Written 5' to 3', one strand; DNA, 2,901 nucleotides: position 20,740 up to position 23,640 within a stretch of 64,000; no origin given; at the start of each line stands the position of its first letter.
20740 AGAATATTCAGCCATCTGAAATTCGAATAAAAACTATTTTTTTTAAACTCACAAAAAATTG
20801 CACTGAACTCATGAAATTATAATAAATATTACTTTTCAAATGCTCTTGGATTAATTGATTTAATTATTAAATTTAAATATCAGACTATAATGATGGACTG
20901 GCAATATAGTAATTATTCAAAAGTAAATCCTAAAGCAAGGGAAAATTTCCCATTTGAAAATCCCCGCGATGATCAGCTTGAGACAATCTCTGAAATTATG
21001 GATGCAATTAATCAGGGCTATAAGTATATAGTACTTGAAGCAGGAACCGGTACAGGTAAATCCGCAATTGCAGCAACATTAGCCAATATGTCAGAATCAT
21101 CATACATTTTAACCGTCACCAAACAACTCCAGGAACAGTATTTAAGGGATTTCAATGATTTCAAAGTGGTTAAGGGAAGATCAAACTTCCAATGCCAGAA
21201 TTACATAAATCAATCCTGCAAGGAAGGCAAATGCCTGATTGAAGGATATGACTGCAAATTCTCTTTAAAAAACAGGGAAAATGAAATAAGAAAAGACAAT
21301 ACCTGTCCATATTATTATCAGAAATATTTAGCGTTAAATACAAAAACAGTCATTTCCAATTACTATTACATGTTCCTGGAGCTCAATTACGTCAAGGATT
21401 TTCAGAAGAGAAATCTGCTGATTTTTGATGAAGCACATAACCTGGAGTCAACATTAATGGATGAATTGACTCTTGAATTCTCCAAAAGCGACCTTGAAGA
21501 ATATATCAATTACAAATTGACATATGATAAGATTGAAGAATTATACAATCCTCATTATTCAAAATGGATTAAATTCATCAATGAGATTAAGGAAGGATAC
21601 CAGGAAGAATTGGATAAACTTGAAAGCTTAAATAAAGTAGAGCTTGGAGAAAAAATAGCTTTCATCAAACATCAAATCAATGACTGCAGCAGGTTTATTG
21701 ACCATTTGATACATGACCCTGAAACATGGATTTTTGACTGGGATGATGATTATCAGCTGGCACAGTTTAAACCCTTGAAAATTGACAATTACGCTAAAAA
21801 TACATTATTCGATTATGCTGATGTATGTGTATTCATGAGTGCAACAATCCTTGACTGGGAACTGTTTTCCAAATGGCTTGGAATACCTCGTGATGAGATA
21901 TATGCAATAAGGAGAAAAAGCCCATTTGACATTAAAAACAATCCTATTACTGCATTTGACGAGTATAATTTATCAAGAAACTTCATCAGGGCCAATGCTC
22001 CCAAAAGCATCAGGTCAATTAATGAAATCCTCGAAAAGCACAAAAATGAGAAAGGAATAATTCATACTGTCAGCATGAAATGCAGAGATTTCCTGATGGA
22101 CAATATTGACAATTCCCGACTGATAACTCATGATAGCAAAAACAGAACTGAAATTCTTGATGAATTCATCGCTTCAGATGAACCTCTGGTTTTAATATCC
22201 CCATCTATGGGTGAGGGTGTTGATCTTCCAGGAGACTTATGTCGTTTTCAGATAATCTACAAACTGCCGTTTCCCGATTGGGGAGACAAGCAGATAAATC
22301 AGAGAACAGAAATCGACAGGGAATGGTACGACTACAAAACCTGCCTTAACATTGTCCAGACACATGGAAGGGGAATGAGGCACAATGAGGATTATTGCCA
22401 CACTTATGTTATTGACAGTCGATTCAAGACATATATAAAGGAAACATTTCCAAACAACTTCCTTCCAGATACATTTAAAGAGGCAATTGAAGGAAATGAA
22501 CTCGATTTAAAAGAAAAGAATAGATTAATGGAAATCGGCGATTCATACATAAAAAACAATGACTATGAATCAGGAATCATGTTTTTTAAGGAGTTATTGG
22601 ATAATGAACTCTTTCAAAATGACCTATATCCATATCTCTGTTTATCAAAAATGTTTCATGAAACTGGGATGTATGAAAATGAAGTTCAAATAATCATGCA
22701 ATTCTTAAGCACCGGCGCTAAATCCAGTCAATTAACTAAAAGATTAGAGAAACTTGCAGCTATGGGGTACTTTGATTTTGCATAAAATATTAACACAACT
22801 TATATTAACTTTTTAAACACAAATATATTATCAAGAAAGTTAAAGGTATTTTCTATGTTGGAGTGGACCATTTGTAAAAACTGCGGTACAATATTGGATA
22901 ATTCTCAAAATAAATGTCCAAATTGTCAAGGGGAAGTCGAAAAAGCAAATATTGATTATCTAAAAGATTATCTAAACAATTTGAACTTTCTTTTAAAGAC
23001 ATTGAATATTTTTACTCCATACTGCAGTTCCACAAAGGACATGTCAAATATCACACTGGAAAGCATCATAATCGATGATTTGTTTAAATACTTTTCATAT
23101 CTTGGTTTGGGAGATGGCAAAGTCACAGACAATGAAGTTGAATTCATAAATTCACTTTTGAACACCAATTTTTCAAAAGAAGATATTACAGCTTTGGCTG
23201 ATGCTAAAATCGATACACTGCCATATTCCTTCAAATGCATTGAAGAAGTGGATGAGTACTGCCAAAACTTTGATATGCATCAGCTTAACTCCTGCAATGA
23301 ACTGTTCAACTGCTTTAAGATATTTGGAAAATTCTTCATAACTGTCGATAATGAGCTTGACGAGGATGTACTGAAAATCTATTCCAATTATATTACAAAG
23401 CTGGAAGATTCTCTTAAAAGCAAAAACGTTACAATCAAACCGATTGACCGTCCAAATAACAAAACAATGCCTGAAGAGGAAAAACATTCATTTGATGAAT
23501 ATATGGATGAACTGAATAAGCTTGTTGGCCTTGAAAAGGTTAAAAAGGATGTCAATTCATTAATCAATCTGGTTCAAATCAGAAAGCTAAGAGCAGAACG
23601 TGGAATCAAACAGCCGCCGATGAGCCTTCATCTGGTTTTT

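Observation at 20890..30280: Tightly packed 11-gene cluster (Fe-S helicase, Zn-ribbon/TerB-like AAA+ ATPase, Zn-ribbon membrane proteins, SseB-like, Lon-like, HExxH): candidate undescribed conflict or stress system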

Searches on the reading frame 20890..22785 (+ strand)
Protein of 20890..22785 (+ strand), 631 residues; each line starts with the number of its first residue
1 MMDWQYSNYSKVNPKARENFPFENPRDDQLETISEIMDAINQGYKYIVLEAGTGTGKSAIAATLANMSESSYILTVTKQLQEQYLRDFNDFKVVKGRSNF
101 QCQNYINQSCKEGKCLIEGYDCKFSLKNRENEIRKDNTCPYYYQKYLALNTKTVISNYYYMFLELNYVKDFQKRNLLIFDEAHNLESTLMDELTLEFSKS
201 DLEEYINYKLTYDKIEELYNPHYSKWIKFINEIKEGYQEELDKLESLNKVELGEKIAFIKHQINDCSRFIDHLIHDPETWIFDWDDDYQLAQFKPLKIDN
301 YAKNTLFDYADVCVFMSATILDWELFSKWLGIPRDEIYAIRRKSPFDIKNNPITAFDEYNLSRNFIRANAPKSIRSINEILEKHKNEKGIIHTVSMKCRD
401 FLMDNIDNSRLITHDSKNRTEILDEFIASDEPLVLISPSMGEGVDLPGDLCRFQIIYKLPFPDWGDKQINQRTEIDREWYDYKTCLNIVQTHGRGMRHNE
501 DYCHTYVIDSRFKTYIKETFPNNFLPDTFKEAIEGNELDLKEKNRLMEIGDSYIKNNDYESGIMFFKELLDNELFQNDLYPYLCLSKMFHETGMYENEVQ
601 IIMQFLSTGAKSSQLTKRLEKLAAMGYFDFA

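Call 4: search_protein_families(library=pfam, max_evalue=0.1, proteins=[window:20890-22785:+])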
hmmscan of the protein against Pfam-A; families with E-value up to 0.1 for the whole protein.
window:20890-22785:+ (631 aa): 9 families
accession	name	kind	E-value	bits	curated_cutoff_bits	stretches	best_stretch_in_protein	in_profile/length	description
PF13307.12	Helicase_C_2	-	2.5e-21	76.9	25.3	1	400-524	27-167/170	Helicase C-terminal domain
PF04851.21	ResIII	-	6e-11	43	22.5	1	24-193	3-146/164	Type III restriction enzyme, res subunit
PF06733.21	DEAD_2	-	7e-09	36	21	1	101-202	69-172/172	DEAD_2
PF00270.35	DEAD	-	5.3e-06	26.7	26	1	28-188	3-132/167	DEAD/DEAH box helicase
PF13401.12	AAA_22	-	0.0008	20.2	27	0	172-193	83-104/130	AAA domain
PF00271.37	Helicase_C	-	0.0028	18.3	23.5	1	375-472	4-102/110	Helicase conserved C-terminal domain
PF13191.12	AAA_16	-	0.0045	17.9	32.6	1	26-79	5-59/167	AAA ATPase domain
PF09848.15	SLFN-g3_helicase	-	0.016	14.9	24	1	48-187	5-93/354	Schlafen group 3, DNA/RNA helicase domain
PF13604.12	AAA_30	-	0.06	13.5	27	0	38-70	12-44/191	AAA domain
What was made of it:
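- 20890..22785 (+): g1, an XPD/DinG-type Fe-S helicase with a TPR-like tail. It is an accessory gene, not part of the core. Pfam Helicase_C_2, DEAD_2 and ResIII (call 4).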

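Call 5: search_protein_families(library=padloc, max_evalue=0.1, proteins=[window:20890-22785:+])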
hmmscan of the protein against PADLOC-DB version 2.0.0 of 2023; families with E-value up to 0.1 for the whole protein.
window:20890-22785:+ (631 aa): 9 families
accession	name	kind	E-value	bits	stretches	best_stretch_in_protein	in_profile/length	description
PDLC01439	typeIV_DinG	-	3e-80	268.5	1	11-534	3-565/575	CAS-IV-A; associated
PDLC04987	PDC-S28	-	8.4e-16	55.5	2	413-534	370-490/846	-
PDLC04986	PDC-S28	-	1.5e-15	54.6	1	303-529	273-487/831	-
PDLC01729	typeIV_DinG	-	3.1e-11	40.7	2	410-512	495-617/666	Csf4_0_IVA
PDLC01730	typeIV_DinG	-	2.7e-05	20.7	1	25-67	121-162/802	Csf4_1_IVA1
PDLC02504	BrxHI|BrxHII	-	0.00084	15.4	1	368-472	466-574/971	BrxHII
PDLC04690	PDC-M51B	-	0.0091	13.8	1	46-82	4-40/191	-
PDLC00914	TRIP13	-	0.031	11.7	1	34-67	61-94/302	TRIP13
PDLC00938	Cas3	-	0.052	10.8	0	47-191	2-142/358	CRISPR-associated helicase Cas3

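Call 6: find_encoding_contigs(protein=window:20890-22785:+, flank=10000, max_places=6)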
Protein window:20890-22785:+ (631 aa): no gene with exactly this product is on record in the collection.
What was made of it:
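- Tried and rejected: Exact look-up of g1 in the contig index found nothing (call 6).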

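Call 12: search_protein_families(library=ncbifam, max_evalue=0.01, proteins=[window:20890-22785:+])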
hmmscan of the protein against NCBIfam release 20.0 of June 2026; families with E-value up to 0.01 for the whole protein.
window:20890-22785:+ (631 aa): 9 families
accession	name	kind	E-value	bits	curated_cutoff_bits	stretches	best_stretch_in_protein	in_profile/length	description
NF053712.1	repair_DEAH_YoaA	equivalog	2.5e-29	102.5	680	2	238-513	311-601/630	DNA repair helicase YoaA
NF008729.0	PRK11747.1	equivalog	1.9e-22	79.6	598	2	291-514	443-683/703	ATP-dependent DNA helicase DinG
TIGR00604.1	rad3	subfamily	2.8e-18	65.9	246.95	2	135-225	181-274/706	DNA repair helicase (rad3)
NF005981.0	PRK08074.1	equivalog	2.9e-17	62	789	3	212-514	569-897/931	ATP-dependent DNA helicase DinG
TIGR01407.1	dinG_rel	hypoth_equivalog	1.6e-16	59.7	547.7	1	388-514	723-856/889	putative DnaQ family exonuclease/DinG family helicase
NF003673.1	PRK05298.1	equivalog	3.3e-06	25.8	743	1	24-91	9-77/653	excinuclease ABC subunit UvrB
TIGR00631.1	uvrb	equivalog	1e-05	24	750.1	1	24-91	9-77/658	excinuclease ABC subunit UvrB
TIGR03117.2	cas_csf4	equivalog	5.4e-05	21.6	400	0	21-90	125-198/800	type IV CRISPR-associated DEAD/DEAH-box helicase Csf4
TIGR04095.1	dnd_restrict_1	equivalog_domain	0.0011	18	600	0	26-192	10-152/451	DNA phosphorothioation system restriction enzyme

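Call 13: search_protein_families(library=phrogs, max_evalue=0.01, proteins=[window:20890-22785:+])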
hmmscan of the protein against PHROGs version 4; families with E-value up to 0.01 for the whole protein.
window:20890-22785:+ (631 aa): 4 families
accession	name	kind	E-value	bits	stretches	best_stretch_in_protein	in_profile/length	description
phrog_2488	-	DNA, RNA and nucleotide metabolism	7.9e-108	362.7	1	14-533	8-576/579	DNA helicase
phrog_16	-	DNA, RNA and nucleotide metabolism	5.6e-13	49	1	24-188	272-391/986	DNA helicase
phrog_62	-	DNA, RNA and nucleotide metabolism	9.8e-08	30.9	1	24-186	696-821/1881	DNA helicase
phrog_325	-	DNA, RNA and nucleotide metabolism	0.0038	16.5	1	18-73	464-523/986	Dda-like helicase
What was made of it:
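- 20890..22785 (+): PADLOC typeIV_DinG PDLC01439 at 3e-80 (call 5). phrog_2488 at 8e-108 (call 13).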

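Call 48: find_related_loci(query=window:20890-22782:+, collection=viral_contigs, flank=8000)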
Query window:20890-22782:+ (631 aa) in viral_contigs; peptide patterns used: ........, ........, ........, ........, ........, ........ (x = any residue, [..] = any of these).
14 stretches matched a pattern; 9 encode a relative of the query (tblastn E <= 1e-3); 9 distinct loci.
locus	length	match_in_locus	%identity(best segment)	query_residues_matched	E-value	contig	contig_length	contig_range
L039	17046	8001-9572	34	17-510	7e-89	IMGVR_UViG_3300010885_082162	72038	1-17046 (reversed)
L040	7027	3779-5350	33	17-510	2e-84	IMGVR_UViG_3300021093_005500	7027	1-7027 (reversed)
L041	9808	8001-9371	31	67-534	2e-65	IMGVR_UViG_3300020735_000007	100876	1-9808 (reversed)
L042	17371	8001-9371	31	67-534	2e-65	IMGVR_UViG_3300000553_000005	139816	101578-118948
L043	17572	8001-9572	34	17-510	2e-88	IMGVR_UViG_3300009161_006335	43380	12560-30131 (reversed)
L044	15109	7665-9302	31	10-525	6e-56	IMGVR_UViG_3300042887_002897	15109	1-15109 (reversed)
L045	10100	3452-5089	31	10-525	2e-55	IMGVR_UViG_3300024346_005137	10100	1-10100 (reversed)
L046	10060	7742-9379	31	10-525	2e-55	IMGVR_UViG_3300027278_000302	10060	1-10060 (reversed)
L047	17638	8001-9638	31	10-525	2e-55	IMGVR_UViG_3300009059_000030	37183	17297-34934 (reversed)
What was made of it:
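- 20890..22785 (+): Relatives of 31-34% identity occur in IMG/VR (call 48).
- The g1 family is closest to phage helicases and a CRISPR-IV-associated DinG model (calls 5, 13, 48).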

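Call 100: search_solved_structures(query=window:20890-22782:+, max_evalue=0.001)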
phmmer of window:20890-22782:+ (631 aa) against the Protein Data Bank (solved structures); distinct sequences matched with E-value up to 0.001: 6.
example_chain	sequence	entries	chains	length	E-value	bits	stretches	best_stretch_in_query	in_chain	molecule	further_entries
8ebt_B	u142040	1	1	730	3.8e-06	29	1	134-203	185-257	General transcription and DNA repair factor IIH helicase subunit XPD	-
29vf_1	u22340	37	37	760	4.3e-06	28.9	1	134-203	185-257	TFIIH basal transcription factor complex helicase XPD subunit | General transcription and DNA repair factor IIH helicase subunit XPD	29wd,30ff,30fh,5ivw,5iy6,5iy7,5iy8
8ebs_B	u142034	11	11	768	4.4e-06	28.9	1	134-203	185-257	General transcription and DNA repair factor IIH helicase subunit XPD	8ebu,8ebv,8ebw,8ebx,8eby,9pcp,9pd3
28jm_B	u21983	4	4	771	4.4e-06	28.8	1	134-203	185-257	TFIIH basal transcription factor complex helicase XPD subunit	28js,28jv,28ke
6nmi_B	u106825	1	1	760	4.5e-06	28.8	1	134-203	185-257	General transcription and DNA repair factor IIH helicase subunit XPD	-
8bu0_A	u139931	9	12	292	7.5e-05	24.8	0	536-614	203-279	Consensus tetratricopeptide repeat protein | Crystal structure of an 8-repeat consensus TPR superhelix with Zinc. | Monomer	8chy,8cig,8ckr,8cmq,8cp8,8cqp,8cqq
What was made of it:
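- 20890..22785 (+): Tail matches consensus TPR at 7.5e-5 (call 100).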

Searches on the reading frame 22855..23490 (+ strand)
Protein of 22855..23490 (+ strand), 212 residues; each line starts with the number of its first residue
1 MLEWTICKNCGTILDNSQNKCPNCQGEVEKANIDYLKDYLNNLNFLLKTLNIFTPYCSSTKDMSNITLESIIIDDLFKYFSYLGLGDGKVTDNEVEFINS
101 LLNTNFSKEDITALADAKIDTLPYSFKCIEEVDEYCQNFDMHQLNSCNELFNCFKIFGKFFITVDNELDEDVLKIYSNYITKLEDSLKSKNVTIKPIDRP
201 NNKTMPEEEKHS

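Call 66: search_solved_structures(query=A8, max_evalue=10, show_alignments=3)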
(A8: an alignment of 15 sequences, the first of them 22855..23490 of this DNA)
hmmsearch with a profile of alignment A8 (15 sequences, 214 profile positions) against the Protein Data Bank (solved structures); distinct sequences matched with E-value up to 10: 3.
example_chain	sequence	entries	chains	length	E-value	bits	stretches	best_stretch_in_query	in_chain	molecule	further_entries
6esq_E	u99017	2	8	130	0.47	13.4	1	5-27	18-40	Pfam DUF35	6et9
3qqc_A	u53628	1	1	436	0.48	13.4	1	5-44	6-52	DNA-directed RNA polymerase subunit b, DNA-directed RNA polymerase subunit a', DNA-directe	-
5cqv_A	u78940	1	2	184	0.64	13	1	166-192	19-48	Uncharacterized protein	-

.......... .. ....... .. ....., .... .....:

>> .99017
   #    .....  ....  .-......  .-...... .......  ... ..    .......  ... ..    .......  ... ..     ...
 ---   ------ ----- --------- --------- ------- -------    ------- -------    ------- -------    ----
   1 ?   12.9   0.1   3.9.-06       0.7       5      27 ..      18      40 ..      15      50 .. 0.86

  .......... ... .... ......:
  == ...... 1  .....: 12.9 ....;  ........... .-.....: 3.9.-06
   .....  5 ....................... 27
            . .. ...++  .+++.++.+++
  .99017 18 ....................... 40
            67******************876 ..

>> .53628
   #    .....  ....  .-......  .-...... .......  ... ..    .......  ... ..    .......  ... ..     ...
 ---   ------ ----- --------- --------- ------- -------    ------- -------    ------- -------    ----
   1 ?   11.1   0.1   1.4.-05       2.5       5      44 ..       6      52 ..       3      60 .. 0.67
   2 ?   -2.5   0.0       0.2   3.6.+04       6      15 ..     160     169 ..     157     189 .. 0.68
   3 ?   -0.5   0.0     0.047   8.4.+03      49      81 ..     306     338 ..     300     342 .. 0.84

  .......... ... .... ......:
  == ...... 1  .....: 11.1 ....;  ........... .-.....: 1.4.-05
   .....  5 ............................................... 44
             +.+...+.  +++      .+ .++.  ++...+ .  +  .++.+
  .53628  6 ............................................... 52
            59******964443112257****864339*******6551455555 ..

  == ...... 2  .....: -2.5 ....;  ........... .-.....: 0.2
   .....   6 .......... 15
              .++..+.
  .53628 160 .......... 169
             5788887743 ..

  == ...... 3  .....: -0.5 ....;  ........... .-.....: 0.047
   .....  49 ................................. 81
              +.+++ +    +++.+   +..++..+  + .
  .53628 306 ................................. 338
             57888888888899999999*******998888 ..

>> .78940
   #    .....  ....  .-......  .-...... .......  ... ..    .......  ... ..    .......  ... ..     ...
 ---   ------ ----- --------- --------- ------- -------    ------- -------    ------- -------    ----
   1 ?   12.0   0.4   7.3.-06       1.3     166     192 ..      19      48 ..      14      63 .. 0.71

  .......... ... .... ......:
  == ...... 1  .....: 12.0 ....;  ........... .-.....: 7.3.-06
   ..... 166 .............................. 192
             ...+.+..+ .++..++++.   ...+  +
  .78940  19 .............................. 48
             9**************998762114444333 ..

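Call 67: search_protein_families(library=pfam, alignment_id=A8, max_evalue=1)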
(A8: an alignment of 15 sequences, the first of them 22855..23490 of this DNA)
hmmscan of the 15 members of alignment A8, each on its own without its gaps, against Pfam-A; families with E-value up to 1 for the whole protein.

A. member 1, window:22855-23490:+ (212 aa): 14 families
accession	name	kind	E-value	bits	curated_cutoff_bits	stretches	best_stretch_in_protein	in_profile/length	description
PF13248.11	Zn_ribbon_3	-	0.00015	21.5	27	1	6-25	4-23/26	zinc-ribbon domain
PF12773.13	DZR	-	0.0085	16.7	27.3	1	6-28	14-34/45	Double zinc ribbon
PF13920.12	zf-C3HC4_3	-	0.0087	16.3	27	1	6-30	25-48/49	Zinc finger, C3HC4 type (RING finger)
PF23455.1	DUF7129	-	0.012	15.8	30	1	7-29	14-38/45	Domain of unknown function (DUF7129)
PF06906.16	DUF1272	-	0.015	15.9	25.3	1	3-28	28-51/57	Protein of unknown function (DUF1272)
PF21349.2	RUBY_RBDX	-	0.02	14.8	26.5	1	7-25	3-23/30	Rubrerythrin, rubredoxin-like domain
PF14570.12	zf-RING_4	-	0.025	14.8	27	1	4-25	22-44/48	RING/Ubox like zinc-binding domain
PF13240.11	Zn_Ribbon_1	-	0.057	13.7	25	1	7-24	2-19/23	zinc-ribbon domain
PF17915.7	zf_Rg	-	0.076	12.9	25.5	1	18-30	7-19/49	Reverse gyrase zinc finger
PF17032.10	Zn_ribbon_15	-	0.1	13.8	28.9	1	5-25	53-73/73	zinc-ribbon family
PF06093.19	Spt4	-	0.11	13.1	25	1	7-26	4-31/77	Spt4/RpoE2 zinc finger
PF13786.12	DUF4179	-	0.21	12.5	30.1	0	155-195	38-75/94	Domain of unknown function (DUF4179)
PF01155.25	HypA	-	0.24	11.9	28.9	1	6-27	72-95/112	Hydrogenase/urease nickel incorporation, metallochaperone, hypA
PF08271.17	Zn_Ribbon_TF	-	0.33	11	29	1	5-18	20-33/43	TFIIB zinc-binding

B. families by the number of members that match (of 15 scanned): 46 families (the first 25 are shown)
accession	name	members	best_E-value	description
PF12773.13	DZR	15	0.00079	Double zinc ribbon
PF13248.11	Zn_ribbon_3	13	1.9e-06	zinc-ribbon domain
PF23455.1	DUF7129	12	0.0065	Domain of unknown function (DUF7129)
PF13240.11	Zn_Ribbon_1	11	0.00017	zinc-ribbon domain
PF08271.17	Zn_Ribbon_TF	10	0.0036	TFIIB zinc-binding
PF18912.6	DZR_2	9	0.019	Double zinc ribbon domain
PF17032.10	Zn_ribbon_15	9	0.033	zinc-ribbon family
PF13920.12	zf-C3HC4_3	7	0.0087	Zinc finger, C3HC4 type (RING finger)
PF06869.18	DUF1258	6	0.0041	Protein of unknown function (DUF1258)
PF06221.18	zf-C2HC5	5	0.0006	Putative zinc finger motif, C2HC5-type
PF13597.11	NRDD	5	0.015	Anaerobic ribonucleoside-triphosphate reductase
PF14570.12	zf-RING_4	5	0.025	RING/Ubox like zinc-binding domain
PF06906.16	DUF1272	4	0.015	Protein of unknown function (DUF1272)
PF01155.25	HypA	4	0.055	Hydrogenase/urease nickel incorporation, metallochaperone, hypA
PF09723.15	Zn_ribbon_8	3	0.0089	Zinc ribbon domain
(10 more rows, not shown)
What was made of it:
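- Tried and rejected: TerB in g2 was rejected after profile searches (calls 66, 67).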
